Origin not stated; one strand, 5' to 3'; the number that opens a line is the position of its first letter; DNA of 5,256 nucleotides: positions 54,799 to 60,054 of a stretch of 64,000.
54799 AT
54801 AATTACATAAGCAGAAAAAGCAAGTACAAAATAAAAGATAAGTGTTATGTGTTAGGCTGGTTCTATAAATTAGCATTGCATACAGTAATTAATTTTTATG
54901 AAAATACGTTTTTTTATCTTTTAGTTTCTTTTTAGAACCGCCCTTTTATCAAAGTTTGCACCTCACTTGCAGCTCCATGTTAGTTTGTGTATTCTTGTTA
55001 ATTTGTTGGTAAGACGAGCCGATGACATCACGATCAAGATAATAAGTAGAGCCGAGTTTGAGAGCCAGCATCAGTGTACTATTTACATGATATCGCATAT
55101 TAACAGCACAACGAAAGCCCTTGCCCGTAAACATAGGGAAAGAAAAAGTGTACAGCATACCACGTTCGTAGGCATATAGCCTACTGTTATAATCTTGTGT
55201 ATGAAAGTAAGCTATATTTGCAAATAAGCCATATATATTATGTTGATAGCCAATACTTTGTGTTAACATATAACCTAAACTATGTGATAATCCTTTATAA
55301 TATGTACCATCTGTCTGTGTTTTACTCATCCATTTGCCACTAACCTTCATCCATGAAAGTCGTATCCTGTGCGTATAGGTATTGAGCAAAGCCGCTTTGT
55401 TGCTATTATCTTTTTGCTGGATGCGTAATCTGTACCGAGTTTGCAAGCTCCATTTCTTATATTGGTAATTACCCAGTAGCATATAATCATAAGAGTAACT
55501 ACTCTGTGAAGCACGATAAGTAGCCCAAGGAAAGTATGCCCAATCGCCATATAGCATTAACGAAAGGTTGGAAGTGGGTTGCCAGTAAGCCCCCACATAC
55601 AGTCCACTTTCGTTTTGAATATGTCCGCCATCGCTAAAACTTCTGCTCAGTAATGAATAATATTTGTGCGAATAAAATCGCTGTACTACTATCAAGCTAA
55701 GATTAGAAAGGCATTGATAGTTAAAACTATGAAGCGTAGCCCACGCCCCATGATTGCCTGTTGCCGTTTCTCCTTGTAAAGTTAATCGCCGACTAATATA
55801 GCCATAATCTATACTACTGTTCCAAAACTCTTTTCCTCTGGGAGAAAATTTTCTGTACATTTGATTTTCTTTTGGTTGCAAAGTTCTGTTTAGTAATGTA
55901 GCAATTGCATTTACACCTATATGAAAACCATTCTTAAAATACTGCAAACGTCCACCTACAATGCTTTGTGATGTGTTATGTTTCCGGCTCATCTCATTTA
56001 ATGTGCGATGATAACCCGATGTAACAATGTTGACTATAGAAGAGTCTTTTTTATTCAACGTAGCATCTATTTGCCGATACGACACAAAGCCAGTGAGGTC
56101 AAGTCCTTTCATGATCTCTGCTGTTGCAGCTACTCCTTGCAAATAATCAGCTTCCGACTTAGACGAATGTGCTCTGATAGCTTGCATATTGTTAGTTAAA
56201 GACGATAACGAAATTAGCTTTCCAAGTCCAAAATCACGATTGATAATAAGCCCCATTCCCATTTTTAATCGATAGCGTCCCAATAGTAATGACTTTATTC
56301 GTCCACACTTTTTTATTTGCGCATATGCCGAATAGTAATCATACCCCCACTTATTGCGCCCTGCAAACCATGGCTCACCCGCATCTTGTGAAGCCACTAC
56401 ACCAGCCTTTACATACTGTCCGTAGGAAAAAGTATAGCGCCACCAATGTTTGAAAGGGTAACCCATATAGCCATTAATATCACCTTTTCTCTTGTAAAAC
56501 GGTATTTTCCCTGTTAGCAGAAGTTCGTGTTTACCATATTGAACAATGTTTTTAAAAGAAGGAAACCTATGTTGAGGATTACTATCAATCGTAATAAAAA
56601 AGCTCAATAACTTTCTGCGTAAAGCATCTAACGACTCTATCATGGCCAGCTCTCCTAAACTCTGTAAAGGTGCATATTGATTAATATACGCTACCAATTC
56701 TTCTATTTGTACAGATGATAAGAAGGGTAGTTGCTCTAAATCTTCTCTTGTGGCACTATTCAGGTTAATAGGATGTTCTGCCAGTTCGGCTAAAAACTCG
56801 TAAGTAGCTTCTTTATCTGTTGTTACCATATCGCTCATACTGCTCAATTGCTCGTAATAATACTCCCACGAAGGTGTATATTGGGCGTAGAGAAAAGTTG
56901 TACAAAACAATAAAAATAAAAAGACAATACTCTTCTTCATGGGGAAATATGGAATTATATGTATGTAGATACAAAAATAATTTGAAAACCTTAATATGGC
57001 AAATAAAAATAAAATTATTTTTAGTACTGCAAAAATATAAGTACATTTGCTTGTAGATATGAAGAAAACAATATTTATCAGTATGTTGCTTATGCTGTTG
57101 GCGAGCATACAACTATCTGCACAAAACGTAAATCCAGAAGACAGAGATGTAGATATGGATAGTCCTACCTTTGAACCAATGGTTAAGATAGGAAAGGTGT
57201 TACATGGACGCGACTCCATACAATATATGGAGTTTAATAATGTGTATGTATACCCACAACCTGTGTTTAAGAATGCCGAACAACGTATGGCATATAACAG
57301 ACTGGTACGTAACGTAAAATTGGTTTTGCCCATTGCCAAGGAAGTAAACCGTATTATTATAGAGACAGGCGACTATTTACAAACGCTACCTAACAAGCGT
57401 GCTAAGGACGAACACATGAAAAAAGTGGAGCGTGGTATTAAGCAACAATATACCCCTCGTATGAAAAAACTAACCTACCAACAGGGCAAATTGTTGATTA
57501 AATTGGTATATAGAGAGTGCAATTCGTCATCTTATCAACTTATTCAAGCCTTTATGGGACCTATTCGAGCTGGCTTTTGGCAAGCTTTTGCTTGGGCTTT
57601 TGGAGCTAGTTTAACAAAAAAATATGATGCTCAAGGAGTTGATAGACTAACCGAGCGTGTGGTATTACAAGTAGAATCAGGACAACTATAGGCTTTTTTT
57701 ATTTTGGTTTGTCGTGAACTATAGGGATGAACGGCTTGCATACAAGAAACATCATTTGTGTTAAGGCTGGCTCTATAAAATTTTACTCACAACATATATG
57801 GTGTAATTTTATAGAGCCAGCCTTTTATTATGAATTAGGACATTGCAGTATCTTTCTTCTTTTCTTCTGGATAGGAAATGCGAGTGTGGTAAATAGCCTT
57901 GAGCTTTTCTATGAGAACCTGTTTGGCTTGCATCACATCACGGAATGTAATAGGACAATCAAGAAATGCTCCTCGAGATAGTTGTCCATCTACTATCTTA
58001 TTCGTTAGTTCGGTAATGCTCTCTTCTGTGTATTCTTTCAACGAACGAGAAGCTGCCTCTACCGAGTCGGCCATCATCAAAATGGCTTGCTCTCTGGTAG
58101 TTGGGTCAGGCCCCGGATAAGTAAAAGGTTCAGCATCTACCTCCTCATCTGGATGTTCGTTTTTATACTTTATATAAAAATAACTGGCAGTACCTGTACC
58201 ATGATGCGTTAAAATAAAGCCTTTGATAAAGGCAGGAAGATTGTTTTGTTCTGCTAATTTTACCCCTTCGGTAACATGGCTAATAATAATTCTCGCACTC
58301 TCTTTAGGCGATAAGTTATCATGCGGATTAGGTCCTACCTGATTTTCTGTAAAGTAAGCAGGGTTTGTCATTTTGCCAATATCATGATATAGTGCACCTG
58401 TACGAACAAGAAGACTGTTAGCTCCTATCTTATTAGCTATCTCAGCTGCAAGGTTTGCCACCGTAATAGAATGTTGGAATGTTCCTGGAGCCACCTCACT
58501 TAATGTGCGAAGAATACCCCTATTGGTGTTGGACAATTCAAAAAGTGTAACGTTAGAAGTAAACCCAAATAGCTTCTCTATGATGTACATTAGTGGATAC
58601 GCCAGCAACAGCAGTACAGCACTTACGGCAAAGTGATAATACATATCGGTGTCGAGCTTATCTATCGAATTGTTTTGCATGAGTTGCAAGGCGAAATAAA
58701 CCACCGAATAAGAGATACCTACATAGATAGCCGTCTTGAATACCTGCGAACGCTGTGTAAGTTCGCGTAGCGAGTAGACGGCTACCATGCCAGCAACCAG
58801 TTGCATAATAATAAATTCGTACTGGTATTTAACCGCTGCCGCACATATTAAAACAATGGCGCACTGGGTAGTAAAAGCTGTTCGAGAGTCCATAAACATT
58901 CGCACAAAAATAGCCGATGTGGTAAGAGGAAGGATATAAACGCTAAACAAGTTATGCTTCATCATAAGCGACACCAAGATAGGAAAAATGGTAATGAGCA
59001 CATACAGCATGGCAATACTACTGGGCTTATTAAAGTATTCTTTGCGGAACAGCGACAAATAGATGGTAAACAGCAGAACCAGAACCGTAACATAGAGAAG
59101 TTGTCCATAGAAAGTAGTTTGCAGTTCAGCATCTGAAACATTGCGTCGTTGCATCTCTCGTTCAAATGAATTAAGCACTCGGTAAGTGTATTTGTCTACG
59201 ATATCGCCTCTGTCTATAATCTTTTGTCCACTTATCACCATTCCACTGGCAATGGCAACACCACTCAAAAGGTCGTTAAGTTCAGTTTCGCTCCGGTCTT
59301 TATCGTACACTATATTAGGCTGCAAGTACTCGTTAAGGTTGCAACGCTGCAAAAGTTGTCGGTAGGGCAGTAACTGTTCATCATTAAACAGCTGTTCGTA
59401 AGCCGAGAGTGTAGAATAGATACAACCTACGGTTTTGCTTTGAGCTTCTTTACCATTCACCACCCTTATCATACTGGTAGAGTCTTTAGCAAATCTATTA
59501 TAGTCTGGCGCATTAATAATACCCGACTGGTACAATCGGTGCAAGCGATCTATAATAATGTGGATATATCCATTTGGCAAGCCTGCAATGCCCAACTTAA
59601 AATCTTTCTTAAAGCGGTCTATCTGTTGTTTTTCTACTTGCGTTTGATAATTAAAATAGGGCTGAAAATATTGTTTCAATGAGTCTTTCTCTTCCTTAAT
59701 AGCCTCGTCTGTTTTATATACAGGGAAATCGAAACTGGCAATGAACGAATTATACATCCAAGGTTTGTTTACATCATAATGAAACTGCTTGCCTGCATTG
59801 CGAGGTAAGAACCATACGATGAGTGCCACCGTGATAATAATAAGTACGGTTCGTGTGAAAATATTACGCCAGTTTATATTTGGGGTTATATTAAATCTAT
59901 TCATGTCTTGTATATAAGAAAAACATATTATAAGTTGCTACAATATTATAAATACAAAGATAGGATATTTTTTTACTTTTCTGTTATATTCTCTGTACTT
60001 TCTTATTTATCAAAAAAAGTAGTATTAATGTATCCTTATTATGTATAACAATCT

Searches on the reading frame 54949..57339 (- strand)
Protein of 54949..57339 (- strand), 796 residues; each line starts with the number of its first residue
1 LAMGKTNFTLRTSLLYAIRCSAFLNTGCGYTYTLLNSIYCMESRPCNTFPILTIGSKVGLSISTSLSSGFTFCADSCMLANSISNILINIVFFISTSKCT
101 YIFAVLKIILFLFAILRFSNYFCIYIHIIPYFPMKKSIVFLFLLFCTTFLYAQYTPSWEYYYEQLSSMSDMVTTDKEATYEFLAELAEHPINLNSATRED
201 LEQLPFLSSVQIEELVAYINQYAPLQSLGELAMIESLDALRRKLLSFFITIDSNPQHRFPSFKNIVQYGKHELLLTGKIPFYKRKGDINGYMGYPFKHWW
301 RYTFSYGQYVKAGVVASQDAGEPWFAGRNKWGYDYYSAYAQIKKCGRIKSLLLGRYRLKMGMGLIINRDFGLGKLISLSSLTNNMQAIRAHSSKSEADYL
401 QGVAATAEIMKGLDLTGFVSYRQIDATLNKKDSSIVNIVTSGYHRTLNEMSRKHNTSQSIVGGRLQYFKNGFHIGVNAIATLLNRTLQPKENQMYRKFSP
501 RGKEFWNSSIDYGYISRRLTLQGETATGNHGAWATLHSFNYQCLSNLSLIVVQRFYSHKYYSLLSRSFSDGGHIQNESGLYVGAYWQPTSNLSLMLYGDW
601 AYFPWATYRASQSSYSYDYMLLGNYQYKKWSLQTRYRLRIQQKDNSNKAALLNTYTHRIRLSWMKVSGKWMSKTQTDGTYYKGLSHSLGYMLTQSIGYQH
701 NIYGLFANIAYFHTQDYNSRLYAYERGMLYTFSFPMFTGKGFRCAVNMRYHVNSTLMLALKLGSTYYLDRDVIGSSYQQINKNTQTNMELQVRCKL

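Call 63: search_protein_families(library=pfam, proteins=[window:54949-57339:-], max_evalue=0.00001)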
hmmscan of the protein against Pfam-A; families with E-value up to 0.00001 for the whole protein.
window:54949-57339:- (796 aa): 0 families

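Call 100: search_protein_families(library=pfam, proteins=[window:54949-57339:-], max_evalue=0.1)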
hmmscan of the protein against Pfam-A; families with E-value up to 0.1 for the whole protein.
window:54949-57339:- (796 aa): 1 family
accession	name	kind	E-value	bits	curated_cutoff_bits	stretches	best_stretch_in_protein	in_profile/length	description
PF12836.13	HHH_3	-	0.00012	22.5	27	1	188-239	3-54/65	Helix-hairpin-helix motif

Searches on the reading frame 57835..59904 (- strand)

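Call 63: search_protein_families(library=pfam, proteins=[window:57835-59904:-], max_evalue=0.00001)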
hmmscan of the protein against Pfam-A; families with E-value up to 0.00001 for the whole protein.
window:57835-59904:- (689 aa): 3 families
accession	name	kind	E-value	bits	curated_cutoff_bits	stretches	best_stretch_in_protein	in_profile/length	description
PF07698.17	7TM-7TMR_HD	-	1e-35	123.9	29.4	1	264-450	3-190/190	7TM receptor with intracellular HD hydrolase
PF01966.28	HD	-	8.4e-19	68.4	22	1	475-617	1-115/116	HD domain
PF07697.16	7TMR-HDED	-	1.1e-09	39.1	27.6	1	55-247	11-220/224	7TM-HD extracellular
